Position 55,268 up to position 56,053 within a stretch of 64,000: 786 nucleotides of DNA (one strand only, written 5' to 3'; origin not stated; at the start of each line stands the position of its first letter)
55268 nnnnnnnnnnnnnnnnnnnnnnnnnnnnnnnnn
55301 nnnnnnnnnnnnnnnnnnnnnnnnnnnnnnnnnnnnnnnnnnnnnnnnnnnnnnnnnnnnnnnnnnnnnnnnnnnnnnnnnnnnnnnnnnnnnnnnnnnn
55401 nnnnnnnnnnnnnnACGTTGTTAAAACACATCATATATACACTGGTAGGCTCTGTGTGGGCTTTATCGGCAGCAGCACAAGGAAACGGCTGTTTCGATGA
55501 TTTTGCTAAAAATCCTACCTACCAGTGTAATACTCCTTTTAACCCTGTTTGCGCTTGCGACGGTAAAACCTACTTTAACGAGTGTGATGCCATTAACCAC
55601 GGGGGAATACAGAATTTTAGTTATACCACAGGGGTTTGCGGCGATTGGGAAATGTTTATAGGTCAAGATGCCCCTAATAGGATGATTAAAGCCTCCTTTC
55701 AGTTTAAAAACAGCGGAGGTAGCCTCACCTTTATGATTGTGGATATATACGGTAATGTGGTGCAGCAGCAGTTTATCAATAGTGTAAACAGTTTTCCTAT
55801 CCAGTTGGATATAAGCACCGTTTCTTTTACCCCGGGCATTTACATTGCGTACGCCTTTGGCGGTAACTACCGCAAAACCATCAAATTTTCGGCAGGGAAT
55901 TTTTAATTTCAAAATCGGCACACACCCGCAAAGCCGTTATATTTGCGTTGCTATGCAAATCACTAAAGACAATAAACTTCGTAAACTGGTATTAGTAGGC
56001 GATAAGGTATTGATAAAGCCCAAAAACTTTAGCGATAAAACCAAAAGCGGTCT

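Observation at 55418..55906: Possible Kazal protease-inhibitor domain fused to a T9SS sorting tail, tightly coupled to serS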

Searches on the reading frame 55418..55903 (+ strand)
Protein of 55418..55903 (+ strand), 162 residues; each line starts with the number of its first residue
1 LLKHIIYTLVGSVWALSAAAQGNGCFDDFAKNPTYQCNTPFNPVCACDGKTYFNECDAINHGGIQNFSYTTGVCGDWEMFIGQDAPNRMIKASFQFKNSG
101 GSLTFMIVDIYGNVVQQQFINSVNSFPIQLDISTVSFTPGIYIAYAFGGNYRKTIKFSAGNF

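Call 3: search_protein_families(library=pfam, proteins=[window:55418-55903:+], max_evalue=10)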
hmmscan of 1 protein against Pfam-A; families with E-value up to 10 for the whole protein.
window:55418-55903:+ (162 aa): 5 families
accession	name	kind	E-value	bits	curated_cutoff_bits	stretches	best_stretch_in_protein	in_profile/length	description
PF00050.26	Kazal_1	-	1.2e-05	25.6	21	1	34-56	5-28/49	Kazal-type serine protease inhibitor domain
PF07648.20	Kazal_2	-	0.0025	18.3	22.8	1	34-56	3-26/48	Kazal-type serine protease inhibitor domain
PF18962.6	Por_Secre_tail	-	0.0096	16.6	27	1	99-152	18-68/75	Secretion system C-terminal sorting domain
PF21287.3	Kazal_CFAI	-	0.021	15.6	27.7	1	34-57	4-27/46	Complement factor I, KAZAL domain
PF11589.14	DUF3244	-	0.095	13.1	25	1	95-135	34-74/96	Domain of unknown function (DUF3244)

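Call 4: search_protein_families(library=ncbifam, proteins=[window:55418-55903:+], max_evalue=10)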
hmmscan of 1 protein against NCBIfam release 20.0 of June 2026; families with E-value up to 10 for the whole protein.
window:55418-55903:+ (162 aa): 1 family
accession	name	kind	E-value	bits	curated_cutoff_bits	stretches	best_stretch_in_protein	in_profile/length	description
TIGR04183.1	Por_Secre_tail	domain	0.0013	18.7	23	1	96-157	14-69/72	T9SS type A sorting domain-containing protein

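Call 5: find_homologous_proteins(query=window:55418-55903:+, max_evalue=0.001)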
Query window:55418-55903:+ (162 aa): 16 proteins with E <= 0.001 among 30 candidates.
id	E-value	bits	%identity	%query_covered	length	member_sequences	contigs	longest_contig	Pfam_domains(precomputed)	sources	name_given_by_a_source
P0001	2.0e-107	374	100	100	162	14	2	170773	PF00050.27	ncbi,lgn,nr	ncbi:MAG: hypothetical protein F9K23_11910 [Bacteroidetes bacterium]|nr:MAG: hypothetical protein F9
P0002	3.1e-69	250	68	99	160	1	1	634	-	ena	-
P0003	1.0e-64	235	70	90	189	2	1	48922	-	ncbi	-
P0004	2.9e-64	234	62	99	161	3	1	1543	PF00050.27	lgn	-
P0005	5.6e-64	233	66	92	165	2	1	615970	-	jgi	jgi:hypothetical protein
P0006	5.3e-63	230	70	93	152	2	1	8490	-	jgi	jgi:hypothetical protein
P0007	6.8e-62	226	68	89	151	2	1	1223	-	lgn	-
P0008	1.3e-60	222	66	90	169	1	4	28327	-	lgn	-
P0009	1.5e-60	222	64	92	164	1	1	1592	-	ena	-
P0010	1.5e-60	222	66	90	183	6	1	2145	-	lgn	-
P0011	1.6e-59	219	65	87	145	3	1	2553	-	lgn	-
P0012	2.3e-59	218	62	99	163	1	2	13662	PF07648.21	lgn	-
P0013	6.2e-59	217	62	100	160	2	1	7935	-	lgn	-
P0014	1.4e-56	209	57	99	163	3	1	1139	-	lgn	-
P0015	2.9e-56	208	57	99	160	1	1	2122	-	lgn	-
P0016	1.9e-54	202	55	98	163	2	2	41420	-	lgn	-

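Call 6: search_solved_structures(query=window:55418-55903:+, max_evalue=10, show_alignments=3)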
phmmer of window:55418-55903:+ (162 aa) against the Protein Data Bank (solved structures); distinct sequences matched with E-value up to 10: 56.
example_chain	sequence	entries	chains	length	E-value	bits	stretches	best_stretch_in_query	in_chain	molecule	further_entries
1yu6_C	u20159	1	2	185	1.6e-05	28.1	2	36-65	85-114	Ovomucoid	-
1z7k_B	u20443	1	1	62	0.0009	22.4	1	36-65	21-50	Ovomucoid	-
1ct2_I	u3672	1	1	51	0.0025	20.9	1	29-62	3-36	OVOMUCOID INHIBITOR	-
2m5x_A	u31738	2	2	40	0.0042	20.2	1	36-64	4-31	Silk protease inhibitor 2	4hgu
1ct0_I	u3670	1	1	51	0.0085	19.2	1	29-62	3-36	OVOMUCOID INHIBITOR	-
2gkt_I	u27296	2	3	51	0.0095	19.1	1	29-62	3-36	Ovomucoid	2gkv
1ovo_A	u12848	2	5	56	0.0096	19.1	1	28-62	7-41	OVOMUCOID THIRD DOMAIN | OVOMUCOID THIRD DOMAIN CLEAVED RDI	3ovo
1ct4_I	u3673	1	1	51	0.011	18.9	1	29-62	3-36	OVOMUCOID INHIBITOR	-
1m8b_A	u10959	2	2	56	0.011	18.9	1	28-62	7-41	Ovomucoid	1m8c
1cho_I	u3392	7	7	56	0.011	18.9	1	28-62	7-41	TURKEY OVOMUCOID THIRD DOMAIN (OMTKY3) | OVOMUCOID (THIRD DOMAIN) | TURKEY OVOMUCOID INHIBITOR (OMTKY3)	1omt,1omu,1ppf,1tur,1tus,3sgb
2ovo_A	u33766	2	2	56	0.011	18.9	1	28-62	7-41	OVOMUCOID THIRD DOMAIN | OVOMUCOID THIRD DOMAIN CLEAVED RDI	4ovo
1iy5_A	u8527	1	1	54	0.011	18.8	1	28-62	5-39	OMSVP3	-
1sgp_I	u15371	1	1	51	0.011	18.8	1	29-62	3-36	TURKEY OVOMUCOID INHIBITOR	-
3qtl_D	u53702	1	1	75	0.013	18.6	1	37-66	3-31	Kazal-type serine protease inhibitor SPI-1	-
1r0r_I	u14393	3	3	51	0.014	18.6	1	29-62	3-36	Ovomucoid | TURKEY OVOMUCOID INHIBITOR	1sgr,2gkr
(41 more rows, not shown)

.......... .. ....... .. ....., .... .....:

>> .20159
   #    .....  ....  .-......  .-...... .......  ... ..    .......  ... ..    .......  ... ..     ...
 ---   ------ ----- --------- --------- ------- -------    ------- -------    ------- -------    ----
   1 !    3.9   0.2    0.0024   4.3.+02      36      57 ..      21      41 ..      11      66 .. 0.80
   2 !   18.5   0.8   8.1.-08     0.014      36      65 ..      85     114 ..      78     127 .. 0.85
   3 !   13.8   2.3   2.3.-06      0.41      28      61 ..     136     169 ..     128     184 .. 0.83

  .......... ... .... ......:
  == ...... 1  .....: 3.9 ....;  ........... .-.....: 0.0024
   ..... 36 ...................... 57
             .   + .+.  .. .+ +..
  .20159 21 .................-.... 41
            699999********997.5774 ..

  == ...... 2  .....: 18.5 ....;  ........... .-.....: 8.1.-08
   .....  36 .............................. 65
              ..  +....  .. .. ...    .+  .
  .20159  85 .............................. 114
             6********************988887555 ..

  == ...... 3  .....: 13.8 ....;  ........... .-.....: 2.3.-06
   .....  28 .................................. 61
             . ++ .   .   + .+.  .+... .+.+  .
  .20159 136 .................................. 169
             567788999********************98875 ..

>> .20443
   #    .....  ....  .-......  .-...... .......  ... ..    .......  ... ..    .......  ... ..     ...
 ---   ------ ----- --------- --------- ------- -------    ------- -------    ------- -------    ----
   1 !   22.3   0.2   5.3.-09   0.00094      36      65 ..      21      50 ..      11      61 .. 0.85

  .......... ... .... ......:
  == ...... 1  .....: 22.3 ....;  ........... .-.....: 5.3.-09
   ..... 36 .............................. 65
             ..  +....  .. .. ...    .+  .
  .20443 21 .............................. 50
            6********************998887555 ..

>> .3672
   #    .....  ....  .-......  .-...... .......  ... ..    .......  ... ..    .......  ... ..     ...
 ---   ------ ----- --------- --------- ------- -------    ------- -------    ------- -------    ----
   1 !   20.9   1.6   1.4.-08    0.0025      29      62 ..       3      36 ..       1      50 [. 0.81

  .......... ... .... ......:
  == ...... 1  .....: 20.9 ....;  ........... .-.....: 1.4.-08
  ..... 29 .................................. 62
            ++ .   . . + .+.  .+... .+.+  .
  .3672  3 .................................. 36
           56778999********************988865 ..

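Call 11: find_encoding_contigs(protein=P0005, flank=6000, max_places=3)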
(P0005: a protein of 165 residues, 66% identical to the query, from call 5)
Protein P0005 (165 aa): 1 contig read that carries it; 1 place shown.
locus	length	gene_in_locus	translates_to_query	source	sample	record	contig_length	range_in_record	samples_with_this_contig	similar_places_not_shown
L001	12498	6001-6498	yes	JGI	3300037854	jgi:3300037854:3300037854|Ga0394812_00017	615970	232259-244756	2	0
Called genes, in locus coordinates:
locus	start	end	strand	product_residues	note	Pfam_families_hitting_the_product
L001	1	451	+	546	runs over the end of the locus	-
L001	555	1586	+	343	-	PF24575:TPR_Slam (faint), PF13424:TPR_12 (faint), PF00515:TPR_1 (faint), PF13414:TPR_11, PF25063:ARM_TT21_C (weak), PF14559:TPR_19, PF13414:TPR_11 (weak), PF13431:TPR_17 (weak), +8 more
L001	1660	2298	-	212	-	PF00156:Pribosyltran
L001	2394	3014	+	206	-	PF00293:NUDIX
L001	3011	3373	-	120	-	PF01740:STAS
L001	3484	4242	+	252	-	PF00106:adh_short, PF01370:Epimerase, PF02719:Polysacc_synt_2 (weak), PF08659:KR, PF13561:adh_short_C2, PF23441:SDR (weak)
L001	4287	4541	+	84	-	PF05635:23S_rRNA_IVP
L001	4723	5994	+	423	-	PF02403:Seryl_tRNA_N, PF00587:tRNA-synt_2b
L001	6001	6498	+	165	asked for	-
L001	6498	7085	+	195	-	-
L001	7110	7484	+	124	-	PF00166:Cpn10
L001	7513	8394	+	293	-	PF03976:PPK2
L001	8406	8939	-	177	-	PF09685:MamF_MmsF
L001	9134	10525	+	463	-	PF00654:Voltage_CLC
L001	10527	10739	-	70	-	-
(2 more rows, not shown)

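Call 12: find_encoding_contigs(protein=P0016, flank=6000, max_places=3)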
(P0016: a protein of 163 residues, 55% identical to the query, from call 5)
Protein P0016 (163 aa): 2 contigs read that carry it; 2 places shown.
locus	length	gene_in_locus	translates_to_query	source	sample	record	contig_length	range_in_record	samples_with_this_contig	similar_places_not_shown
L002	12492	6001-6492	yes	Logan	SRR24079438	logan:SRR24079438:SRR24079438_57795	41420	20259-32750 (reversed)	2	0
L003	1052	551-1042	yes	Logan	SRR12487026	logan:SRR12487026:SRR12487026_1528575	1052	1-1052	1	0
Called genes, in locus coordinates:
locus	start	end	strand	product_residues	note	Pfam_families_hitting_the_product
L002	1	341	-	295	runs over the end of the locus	PF01073:3Beta_HSD (weak), PF01370:Epimerase (faint), PF03435:Sacchrp_dh_NADP (weak), PF05368:NmrA, PF08659:KR (faint), PF13460:NAD_binding_10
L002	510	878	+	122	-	PF01638:HxlR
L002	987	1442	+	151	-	PF14588:YjgF_endoribonc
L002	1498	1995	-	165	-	PF14347:DUF4399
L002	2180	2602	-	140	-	PF00011:HSP20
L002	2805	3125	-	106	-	-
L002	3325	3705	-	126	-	-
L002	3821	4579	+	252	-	PF00106:adh_short, PF02719:Polysacc_synt_2 (weak), PF08659:KR, PF13561:adh_short_C2, PF23441:SDR (weak)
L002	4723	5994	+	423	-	PF02403:Seryl_tRNA_N, PF00587:tRNA-synt_2b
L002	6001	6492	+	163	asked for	-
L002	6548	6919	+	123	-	PF00166:Cpn10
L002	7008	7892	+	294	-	PF03976:PPK2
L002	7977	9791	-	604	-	PF02518:HATPase_c (weak), PF13589:HATPase_c_3, PF00183:HSP90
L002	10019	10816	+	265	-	-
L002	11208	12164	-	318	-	PF14226:DIOX_N, PF03171:2OG-FeII_Oxy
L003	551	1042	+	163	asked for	-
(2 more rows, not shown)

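Call 13: find_encoding_contigs(protein=P0003, flank=5000, max_places=2)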
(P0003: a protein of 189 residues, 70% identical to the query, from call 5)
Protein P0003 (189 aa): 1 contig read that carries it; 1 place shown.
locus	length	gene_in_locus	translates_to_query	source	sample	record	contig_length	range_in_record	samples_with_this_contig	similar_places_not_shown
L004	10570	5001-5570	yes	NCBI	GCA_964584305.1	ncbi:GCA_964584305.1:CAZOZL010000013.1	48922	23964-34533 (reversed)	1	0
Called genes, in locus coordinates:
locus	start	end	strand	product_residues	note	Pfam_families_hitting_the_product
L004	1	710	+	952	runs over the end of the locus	PF07494:Reg_prop (faint), PF07495:Y_Y_Y (weak), PF06580:His_kinase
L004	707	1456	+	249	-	PF00072:Response_reg, PF04397:LytTR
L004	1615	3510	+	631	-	PF00501:AMP-binding, PF23562:AMP-binding_C_3 (weak)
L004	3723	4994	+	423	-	PF02403:Seryl_tRNA_N, PF00587:tRNA-synt_2b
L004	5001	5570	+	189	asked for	-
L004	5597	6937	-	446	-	-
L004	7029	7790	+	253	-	PF08241:Methyltransf_11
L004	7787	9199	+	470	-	PF05401:NodS (weak), PF13489:Methyltransf_23, PF08241:Methyltransf_11, PF08242:Methyltransf_12, PF13649:Methyltransf_25, PF13847:Methyltransf_31, PF00535:Glycos_transf_2, PF10111:Glyco_tranf_2_2, +1 more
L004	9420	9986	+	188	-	PF00625:Guanylate_kin, PF13238:AAA_18, PF20720:nSTAND3 (faint)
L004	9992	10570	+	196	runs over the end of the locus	PF01467:CTP_transf_like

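Call 14: find_encoding_contigs(protein=P0012, flank=5000, max_places=2)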
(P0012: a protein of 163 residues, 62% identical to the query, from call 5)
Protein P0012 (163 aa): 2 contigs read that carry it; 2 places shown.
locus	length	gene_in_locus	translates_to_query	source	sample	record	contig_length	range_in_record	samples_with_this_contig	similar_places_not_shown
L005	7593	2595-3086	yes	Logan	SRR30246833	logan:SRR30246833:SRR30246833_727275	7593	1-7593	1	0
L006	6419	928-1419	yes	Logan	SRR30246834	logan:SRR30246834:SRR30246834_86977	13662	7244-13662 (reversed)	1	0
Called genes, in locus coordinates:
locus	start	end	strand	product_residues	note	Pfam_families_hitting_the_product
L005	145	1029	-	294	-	-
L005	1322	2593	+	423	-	PF02403:Seryl_tRNA_N, PF00587:tRNA-synt_2b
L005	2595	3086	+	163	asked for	PF07648:Kazal_2 (faint)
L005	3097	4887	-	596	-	PF04471:Mrr_cat, PF22722:NA-iREase1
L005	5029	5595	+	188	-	PF05685:Uma2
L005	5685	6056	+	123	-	PF00166:Cpn10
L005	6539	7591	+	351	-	?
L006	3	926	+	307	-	?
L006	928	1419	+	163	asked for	PF07648:Kazal_2 (faint)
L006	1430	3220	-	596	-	PF04471:Mrr_cat, PF22722:NA-iREase1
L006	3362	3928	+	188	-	PF05685:Uma2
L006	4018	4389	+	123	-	PF00166:Cpn10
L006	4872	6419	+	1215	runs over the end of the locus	PF02872:5_nucleotid_C, PF14292:SusE (weak), PF18962:Por_Secre_tail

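Call 15: find_encoding_contigs(protein=P0013, flank=5000, max_places=2)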
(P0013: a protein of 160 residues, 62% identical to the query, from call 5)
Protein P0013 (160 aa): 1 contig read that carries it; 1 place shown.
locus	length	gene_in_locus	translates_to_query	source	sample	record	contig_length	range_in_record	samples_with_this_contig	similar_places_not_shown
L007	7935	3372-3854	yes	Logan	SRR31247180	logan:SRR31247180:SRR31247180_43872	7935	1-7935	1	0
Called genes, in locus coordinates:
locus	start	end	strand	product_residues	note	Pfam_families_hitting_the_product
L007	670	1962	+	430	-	-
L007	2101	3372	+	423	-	PF02403:Seryl_tRNA_N, PF00587:tRNA-synt_2b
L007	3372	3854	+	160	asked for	-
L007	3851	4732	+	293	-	PF02472:ExbD (weak)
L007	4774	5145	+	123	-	PF00166:Cpn10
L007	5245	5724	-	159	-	-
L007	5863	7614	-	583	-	PF01832:Glucosaminidase, PF23446:LysM1_NFP_LYK (faint), PF23473:LysM3_LYK4_5 (faint), PF23577:LysM_RLK (faint), PF01476:LysM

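Call 16: predict_structure(alignment_id=A1)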
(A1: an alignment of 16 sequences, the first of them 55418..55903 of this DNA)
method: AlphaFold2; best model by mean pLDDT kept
length: 162 residues; sequences in the alignment: 16
mean_pLDDT: 83.0   pTM: 0.66
mean pLDDT of the five models: 83.0, 80.9, 80.5, 79.8, 76.5
residues with pLDDT >= 90: 74; 70-90: 63; 50-70: 15; < 50: 10
segments of 3 or more residues with pLDDT < 50: 21-27
pLDDT, mean of each block of 10 residues (from residue 1): 78 67 45 62 86 84 80 91 88 93 95 95 93 91 93 89 61
secondary structure, 60 per line:
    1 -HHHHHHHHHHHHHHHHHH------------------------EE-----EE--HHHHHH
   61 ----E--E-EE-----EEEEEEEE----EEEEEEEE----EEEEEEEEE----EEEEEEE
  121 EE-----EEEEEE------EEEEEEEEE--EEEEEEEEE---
elements in order: H2-19 H55-60 E77-84 E89-96 E101-109 E114-122 E128-133 E140-148 E151-159

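Call 17: search_protein_representatives(alignment_id=A1)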
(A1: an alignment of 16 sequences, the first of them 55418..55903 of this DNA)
Query: 16 sequences, 161 profile positions. Proteins with E-value up to 0.001 (for the whole library): 2973; up to 1e-10: 688; up to 1e-30: 61. The best 150 are listed.
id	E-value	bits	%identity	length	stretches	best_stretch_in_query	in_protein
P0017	8.2e-116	399.3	-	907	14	7-63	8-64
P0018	5.5e-86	302.4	-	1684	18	22-75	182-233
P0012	4.1e-76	270.3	-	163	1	2-161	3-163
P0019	1.6e-67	242.4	-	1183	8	21-74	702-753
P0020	7.4e-65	233.7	-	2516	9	11-69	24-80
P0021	2.4e-62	225.6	-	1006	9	21-147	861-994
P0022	2.8e-60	218.8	-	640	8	12-75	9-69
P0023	1.3e-57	210.2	-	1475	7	19-76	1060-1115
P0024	2.6e-56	205.9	-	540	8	1-74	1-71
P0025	5.8e-55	201.5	-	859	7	21-74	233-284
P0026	9.0e-55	200.9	-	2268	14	19-75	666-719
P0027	3.1e-54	199.2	-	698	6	23-145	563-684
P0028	4.2e-51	189.0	-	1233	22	34-58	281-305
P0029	7.1e-49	181.7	-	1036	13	35-62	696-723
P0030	3.8e-48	179.4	-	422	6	19-143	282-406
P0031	1.8e-46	173.9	-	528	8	21-155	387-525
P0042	7.5e-40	152.4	-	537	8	22-146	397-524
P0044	1.5e-38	148.2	-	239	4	16-64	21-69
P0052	7.1e-36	139.5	-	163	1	4-158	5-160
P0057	9.6e-35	135.8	-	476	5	22-155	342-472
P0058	1.0e-34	135.7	-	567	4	23-153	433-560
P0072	2.1e-31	125.0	-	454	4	22-156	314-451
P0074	3.4e-31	124.3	-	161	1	3-155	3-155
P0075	4.9e-31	123.8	-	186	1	7-160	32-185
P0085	5.3e-29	117.1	-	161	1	3-157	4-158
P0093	7.1e-28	113.5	-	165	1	10-156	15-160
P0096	2.5e-27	111.7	-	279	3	21-143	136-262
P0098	3.3e-27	111.3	-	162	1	5-158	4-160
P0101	3.2e-26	108.1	-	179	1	10-157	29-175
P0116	3.9e-24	101.3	-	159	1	5-149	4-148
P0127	1.5e-23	99.4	-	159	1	3-158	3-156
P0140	1.9e-22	95.8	-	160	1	2-155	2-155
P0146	5.7e-22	94.3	-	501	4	21-157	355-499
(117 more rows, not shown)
